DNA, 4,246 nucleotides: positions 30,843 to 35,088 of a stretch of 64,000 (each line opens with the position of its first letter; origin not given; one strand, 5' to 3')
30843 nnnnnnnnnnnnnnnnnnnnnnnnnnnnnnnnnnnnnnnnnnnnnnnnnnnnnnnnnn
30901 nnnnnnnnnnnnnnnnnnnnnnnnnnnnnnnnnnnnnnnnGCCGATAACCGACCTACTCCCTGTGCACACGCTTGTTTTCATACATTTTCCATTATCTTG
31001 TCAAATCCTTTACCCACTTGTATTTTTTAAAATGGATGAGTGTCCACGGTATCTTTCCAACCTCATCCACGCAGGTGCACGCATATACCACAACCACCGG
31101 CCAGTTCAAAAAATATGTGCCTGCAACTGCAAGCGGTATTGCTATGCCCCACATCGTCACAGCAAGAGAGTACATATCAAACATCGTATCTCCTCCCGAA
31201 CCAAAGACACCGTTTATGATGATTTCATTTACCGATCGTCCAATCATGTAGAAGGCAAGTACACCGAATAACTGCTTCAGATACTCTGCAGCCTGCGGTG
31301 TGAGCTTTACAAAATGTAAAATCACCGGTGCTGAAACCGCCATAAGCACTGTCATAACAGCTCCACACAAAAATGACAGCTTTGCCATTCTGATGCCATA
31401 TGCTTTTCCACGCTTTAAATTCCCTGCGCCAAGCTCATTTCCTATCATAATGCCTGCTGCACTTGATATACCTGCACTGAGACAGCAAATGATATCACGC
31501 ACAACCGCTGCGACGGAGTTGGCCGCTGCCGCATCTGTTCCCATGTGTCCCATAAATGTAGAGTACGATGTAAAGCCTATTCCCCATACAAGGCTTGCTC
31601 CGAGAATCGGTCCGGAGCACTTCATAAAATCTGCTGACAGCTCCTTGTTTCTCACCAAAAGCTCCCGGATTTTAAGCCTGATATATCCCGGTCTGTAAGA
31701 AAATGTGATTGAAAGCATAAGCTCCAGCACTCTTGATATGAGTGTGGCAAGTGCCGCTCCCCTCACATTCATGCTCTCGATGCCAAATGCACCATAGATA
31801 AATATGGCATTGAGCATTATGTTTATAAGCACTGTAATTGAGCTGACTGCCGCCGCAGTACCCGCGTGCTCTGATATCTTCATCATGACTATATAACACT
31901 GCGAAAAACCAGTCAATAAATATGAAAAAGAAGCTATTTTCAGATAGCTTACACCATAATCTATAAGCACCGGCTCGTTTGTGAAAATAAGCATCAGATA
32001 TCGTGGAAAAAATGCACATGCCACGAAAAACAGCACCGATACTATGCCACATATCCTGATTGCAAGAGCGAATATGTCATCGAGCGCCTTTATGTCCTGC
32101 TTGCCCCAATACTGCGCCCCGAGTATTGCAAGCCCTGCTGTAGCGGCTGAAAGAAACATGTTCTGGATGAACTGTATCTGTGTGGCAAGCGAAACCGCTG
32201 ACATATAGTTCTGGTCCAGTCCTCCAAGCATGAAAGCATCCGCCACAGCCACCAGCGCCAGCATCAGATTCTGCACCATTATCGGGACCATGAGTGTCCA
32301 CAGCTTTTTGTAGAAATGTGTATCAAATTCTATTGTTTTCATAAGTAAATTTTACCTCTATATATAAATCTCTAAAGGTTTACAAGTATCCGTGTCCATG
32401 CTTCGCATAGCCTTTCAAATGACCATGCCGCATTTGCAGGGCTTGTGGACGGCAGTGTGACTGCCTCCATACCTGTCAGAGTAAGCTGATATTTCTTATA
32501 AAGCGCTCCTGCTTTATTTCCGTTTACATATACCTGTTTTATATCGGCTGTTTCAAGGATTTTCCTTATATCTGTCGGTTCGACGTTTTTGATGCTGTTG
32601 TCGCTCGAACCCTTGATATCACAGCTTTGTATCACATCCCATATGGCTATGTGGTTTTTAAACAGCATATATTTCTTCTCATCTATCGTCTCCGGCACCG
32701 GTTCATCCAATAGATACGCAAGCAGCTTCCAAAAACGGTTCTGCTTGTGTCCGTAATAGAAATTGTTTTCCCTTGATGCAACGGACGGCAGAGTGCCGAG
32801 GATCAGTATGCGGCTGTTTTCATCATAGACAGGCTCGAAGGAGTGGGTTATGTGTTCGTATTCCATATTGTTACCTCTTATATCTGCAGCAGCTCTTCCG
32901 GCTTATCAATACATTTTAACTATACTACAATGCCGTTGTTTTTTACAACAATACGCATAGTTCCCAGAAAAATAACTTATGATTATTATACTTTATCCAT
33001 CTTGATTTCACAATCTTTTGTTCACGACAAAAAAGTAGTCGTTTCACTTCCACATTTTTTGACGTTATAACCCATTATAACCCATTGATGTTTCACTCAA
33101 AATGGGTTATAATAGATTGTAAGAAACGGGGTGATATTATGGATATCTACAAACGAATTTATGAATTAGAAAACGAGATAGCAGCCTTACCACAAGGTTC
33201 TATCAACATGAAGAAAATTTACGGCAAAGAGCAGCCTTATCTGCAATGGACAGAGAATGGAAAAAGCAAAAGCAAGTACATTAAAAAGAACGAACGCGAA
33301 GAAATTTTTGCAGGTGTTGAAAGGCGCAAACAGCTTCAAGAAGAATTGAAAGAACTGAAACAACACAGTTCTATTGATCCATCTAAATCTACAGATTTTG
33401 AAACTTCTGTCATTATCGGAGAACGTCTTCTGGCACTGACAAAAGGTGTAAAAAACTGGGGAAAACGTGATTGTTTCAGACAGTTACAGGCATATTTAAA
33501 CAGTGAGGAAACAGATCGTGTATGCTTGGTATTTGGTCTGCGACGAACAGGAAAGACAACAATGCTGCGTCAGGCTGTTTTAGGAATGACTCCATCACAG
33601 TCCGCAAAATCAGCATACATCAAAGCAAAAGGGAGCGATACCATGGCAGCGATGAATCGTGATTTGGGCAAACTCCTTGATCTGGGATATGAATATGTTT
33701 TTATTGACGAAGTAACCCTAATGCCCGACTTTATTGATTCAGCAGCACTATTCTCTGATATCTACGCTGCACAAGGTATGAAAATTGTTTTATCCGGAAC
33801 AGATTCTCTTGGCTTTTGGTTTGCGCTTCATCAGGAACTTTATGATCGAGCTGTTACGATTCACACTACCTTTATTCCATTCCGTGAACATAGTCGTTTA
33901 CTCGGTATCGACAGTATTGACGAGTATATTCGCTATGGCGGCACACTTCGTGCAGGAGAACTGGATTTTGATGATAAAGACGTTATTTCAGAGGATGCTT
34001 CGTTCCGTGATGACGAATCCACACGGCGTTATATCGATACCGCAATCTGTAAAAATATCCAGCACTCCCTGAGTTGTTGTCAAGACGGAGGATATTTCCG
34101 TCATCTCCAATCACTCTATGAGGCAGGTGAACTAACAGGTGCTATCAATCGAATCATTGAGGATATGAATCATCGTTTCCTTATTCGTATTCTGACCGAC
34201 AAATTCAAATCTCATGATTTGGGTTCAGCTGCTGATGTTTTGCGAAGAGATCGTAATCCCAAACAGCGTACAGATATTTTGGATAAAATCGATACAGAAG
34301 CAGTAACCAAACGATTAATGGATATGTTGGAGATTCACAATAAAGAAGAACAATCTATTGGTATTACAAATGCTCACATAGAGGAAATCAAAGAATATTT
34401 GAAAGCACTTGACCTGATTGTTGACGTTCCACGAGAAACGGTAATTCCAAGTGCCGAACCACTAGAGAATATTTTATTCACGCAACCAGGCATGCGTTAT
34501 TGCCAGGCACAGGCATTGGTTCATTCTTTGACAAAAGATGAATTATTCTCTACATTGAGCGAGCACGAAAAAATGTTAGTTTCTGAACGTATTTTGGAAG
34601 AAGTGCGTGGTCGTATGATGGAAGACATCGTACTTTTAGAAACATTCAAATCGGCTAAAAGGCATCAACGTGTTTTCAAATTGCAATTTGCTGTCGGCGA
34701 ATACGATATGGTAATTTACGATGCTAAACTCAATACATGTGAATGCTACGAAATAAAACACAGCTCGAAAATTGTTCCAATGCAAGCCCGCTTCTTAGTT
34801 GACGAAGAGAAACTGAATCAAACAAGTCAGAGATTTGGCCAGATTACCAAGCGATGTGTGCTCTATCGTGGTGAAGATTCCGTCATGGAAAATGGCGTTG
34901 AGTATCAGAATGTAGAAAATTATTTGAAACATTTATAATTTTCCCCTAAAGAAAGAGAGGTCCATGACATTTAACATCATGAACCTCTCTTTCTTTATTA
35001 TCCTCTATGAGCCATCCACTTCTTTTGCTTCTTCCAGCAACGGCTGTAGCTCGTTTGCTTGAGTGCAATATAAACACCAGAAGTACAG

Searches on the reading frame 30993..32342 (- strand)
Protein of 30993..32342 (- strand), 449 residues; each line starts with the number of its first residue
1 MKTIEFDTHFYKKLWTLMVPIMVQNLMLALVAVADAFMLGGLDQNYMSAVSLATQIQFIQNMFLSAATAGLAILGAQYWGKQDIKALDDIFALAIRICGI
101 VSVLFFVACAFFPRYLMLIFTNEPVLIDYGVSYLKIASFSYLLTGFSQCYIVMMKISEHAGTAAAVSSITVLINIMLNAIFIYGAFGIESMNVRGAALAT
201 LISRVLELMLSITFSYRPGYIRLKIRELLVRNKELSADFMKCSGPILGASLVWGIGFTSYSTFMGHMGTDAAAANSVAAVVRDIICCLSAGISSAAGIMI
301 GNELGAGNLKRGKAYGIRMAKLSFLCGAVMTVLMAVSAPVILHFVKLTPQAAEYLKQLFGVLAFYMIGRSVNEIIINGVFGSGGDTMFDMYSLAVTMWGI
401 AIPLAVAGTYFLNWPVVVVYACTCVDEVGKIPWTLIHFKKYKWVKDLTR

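Call 5: search_protein_families(library=pfam, proteins=[window:30993-32342:-], max_evalue=0.00001)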
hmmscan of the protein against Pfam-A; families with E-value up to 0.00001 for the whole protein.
window:30993-32342:- (449 aa): 1 family
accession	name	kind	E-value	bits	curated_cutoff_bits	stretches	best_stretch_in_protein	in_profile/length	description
PF01554.23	MatE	-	3.4e-37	128.1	24.9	2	20-180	1-161/161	MatE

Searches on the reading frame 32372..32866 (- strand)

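Call 5: search_protein_families(library=pfam, proteins=[window:32372-32866:-], max_evalue=0.00001)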
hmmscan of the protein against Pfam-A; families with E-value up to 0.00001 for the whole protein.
window:32372-32866:- (164 aa): 1 family
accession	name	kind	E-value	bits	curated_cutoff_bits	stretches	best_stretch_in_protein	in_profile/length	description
PF03167.25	UDG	-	6.4e-12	46.2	24.3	1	13-157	3-137/141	Uracil DNA glycosylase superfamily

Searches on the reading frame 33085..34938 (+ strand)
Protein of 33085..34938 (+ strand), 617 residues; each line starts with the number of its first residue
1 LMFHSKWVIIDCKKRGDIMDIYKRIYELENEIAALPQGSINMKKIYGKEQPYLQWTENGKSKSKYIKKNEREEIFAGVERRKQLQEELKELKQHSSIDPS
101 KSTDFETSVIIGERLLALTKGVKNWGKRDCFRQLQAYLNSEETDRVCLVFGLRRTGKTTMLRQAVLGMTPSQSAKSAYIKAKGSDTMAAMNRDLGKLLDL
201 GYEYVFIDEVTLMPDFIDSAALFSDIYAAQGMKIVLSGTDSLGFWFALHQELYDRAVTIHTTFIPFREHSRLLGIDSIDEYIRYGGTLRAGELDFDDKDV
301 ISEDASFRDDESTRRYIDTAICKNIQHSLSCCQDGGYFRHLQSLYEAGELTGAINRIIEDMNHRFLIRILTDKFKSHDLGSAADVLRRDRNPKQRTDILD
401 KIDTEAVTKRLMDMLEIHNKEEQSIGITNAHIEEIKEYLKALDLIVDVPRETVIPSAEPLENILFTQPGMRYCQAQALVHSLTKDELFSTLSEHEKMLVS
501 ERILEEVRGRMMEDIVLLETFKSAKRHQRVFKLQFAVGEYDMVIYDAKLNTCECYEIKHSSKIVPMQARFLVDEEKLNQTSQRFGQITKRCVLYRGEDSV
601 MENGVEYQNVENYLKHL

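Call 5: search_protein_families(library=pfam, proteins=[window:33085-34938:+], max_evalue=0.00001)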
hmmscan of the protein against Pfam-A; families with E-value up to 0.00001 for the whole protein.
window:33085-34938:+ (617 aa): 1 family
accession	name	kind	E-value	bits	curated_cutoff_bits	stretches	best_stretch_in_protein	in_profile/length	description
PF13173.12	AAA_14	-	6.5e-12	46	27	1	144-268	2-127/129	AAA domain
